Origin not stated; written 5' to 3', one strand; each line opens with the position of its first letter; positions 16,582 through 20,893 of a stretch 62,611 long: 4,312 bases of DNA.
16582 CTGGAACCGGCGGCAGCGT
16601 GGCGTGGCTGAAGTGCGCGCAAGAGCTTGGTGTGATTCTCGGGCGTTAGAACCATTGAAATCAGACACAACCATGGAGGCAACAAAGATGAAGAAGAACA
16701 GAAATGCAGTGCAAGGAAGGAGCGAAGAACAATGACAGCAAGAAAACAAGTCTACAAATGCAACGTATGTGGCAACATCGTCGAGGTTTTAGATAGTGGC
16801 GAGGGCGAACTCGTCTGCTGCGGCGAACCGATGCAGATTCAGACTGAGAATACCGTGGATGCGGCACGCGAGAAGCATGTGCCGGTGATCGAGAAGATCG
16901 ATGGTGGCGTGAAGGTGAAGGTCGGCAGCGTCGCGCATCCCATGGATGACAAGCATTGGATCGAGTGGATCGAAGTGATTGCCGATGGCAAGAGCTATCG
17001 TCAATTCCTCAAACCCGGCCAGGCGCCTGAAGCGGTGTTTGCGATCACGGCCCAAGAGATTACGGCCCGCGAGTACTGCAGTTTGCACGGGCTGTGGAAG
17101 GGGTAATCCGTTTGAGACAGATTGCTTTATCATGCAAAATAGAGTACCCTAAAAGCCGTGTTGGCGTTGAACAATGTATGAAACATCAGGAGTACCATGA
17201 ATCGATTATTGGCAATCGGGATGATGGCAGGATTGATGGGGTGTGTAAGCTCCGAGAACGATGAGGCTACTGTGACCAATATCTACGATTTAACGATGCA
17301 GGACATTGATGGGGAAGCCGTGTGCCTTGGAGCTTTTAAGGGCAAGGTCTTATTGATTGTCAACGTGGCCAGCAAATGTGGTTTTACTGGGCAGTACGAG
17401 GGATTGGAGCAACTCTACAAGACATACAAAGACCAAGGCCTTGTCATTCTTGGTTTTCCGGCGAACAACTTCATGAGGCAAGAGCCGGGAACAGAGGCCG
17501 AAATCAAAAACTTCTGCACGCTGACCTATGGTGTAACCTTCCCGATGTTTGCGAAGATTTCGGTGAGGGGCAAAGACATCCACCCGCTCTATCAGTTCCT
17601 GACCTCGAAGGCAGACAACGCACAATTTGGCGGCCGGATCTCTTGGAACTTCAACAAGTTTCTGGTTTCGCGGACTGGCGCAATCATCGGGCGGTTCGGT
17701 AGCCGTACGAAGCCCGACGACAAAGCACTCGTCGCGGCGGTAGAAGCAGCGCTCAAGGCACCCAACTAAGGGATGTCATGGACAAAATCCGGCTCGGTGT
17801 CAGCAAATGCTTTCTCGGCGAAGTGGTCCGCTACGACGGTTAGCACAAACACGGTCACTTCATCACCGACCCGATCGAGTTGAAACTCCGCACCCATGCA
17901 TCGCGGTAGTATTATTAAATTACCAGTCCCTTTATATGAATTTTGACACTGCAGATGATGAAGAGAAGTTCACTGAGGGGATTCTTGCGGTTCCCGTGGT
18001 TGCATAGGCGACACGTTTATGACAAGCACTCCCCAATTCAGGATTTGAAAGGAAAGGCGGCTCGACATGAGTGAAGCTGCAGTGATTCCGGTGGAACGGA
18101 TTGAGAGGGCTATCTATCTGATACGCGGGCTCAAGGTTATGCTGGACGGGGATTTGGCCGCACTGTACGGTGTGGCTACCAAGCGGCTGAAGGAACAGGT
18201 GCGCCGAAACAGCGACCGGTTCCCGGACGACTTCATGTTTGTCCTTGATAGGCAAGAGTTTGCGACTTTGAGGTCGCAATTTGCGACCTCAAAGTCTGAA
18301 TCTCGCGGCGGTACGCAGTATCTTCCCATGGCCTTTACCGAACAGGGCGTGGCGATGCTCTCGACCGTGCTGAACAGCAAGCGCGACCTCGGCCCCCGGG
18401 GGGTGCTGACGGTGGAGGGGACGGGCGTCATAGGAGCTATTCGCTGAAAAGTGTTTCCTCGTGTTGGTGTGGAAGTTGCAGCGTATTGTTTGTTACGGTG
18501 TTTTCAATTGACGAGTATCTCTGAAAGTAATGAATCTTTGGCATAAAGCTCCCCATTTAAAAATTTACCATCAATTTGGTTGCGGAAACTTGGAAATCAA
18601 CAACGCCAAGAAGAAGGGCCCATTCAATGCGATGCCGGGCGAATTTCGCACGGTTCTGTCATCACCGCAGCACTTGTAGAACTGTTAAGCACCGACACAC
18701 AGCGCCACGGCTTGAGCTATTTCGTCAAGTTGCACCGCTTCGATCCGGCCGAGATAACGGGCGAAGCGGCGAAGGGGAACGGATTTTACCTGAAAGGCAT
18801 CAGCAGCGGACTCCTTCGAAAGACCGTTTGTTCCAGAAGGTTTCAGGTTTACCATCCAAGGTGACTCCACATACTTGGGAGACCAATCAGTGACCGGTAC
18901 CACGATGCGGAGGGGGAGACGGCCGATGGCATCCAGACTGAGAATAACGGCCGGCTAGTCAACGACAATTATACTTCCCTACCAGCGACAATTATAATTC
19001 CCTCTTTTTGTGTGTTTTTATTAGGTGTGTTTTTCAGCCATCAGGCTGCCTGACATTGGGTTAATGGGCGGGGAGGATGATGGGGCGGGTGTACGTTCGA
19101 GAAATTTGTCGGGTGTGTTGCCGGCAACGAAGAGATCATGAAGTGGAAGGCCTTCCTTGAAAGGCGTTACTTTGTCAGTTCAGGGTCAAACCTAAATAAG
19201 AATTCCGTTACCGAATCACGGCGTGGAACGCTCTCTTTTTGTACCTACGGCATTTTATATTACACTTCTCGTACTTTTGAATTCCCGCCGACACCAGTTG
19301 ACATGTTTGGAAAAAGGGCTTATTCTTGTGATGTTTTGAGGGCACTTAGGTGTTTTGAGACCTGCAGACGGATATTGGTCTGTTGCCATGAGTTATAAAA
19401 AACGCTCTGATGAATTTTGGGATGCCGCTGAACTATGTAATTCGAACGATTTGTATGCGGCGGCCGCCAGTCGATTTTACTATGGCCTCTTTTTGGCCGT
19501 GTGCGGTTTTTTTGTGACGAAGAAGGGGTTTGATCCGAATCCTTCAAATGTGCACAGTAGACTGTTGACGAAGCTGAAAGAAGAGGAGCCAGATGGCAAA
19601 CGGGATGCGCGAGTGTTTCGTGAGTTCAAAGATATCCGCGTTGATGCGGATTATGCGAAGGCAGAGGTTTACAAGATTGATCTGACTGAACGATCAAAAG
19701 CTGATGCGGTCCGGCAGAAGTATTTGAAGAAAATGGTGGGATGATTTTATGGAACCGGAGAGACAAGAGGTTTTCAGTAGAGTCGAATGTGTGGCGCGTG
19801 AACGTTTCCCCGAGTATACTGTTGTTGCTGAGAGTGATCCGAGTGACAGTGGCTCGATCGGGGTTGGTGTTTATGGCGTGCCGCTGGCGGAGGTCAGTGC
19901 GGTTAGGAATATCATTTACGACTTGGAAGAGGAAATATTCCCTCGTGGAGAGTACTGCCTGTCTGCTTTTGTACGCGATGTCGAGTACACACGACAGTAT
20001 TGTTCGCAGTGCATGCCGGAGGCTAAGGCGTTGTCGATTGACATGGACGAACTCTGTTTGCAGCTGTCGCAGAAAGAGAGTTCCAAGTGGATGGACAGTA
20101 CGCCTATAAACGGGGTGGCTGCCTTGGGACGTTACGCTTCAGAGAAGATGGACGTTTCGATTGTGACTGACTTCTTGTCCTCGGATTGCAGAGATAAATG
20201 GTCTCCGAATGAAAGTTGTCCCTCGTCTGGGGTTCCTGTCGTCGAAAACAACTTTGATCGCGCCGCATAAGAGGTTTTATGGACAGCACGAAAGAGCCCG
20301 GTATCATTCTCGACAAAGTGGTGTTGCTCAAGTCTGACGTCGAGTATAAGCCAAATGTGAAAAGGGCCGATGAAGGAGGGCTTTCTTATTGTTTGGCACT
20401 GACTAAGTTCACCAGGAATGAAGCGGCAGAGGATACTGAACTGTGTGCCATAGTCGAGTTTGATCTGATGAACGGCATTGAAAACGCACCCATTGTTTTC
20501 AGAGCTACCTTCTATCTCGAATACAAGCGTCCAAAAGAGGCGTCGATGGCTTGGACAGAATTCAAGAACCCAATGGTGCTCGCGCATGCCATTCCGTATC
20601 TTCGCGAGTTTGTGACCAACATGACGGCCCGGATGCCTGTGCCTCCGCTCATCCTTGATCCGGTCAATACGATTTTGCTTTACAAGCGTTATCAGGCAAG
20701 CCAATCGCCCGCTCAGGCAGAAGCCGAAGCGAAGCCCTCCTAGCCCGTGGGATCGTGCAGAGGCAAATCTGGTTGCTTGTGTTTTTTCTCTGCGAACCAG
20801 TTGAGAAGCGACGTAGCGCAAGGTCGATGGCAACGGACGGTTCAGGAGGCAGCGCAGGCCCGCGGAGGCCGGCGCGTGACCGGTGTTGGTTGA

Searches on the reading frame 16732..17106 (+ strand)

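Call 89: search_protein_families(library=pfam, proteins=[window:16732-17106:+], max_evalue=0.001)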
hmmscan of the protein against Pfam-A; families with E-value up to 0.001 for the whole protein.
window:16732-17106:+ (124 aa): 2 families
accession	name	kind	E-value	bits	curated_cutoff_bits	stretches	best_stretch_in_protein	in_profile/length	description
PF01880.24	Desulfoferrodox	-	2.3e-22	79.8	22.2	1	42-123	2-96/98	Desulfoferrodoxin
PF06397.17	Desulfoferrod_N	-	5.1e-19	68.1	23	1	3-35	2-34/36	Desulfoferrodoxin, N-terminal domain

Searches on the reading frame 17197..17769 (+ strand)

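Call 89: search_protein_families(library=pfam, proteins=[window:17197-17769:+], max_evalue=0.001)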
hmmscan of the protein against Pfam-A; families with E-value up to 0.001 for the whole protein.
window:17197-17769:+ (190 aa): 2 families
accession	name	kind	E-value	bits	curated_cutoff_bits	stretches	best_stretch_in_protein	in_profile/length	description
PF00255.25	GSHPx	-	1.3e-41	140.9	27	1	29-135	1-107/108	Glutathione peroxidase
PF00578.27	AhpC-TSA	-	0.00032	21.1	26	1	30-119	6-88/124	AhpC/TSA family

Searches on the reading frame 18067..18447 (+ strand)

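Call 89: search_protein_families(library=pfam, proteins=[window:18067-18447:+], max_evalue=0.001)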
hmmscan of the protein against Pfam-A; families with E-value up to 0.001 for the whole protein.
window:18067-18447:+ (126 aa): 1 family
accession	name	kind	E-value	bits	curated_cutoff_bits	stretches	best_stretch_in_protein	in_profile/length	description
PF10543.14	ORF6N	-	6.5e-34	116.5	27.8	1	15-101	2-86/86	ORF6N domain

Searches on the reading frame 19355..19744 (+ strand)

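Call 89: search_protein_families(library=pfam, proteins=[window:19355-19744:+], max_evalue=0.001)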
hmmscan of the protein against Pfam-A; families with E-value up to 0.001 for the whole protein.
window:19355-19744:+ (129 aa): 1 family
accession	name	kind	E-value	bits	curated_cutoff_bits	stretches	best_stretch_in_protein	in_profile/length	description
PF05168.19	HEPN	-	2.3e-08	34.7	22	1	14-112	4-96/117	HEPN domain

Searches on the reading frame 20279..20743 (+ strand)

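Call 89: search_protein_families(library=pfam, proteins=[window:20279-20743:+], max_evalue=0.001)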
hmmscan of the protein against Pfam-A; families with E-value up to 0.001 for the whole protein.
window:20279-20743:+ (154 aa): 1 family
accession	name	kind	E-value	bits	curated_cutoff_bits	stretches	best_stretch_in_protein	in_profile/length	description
PF02556.19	SecB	-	0.0005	20.4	26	1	105-141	104-140/141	Preprotein translocase subunit SecB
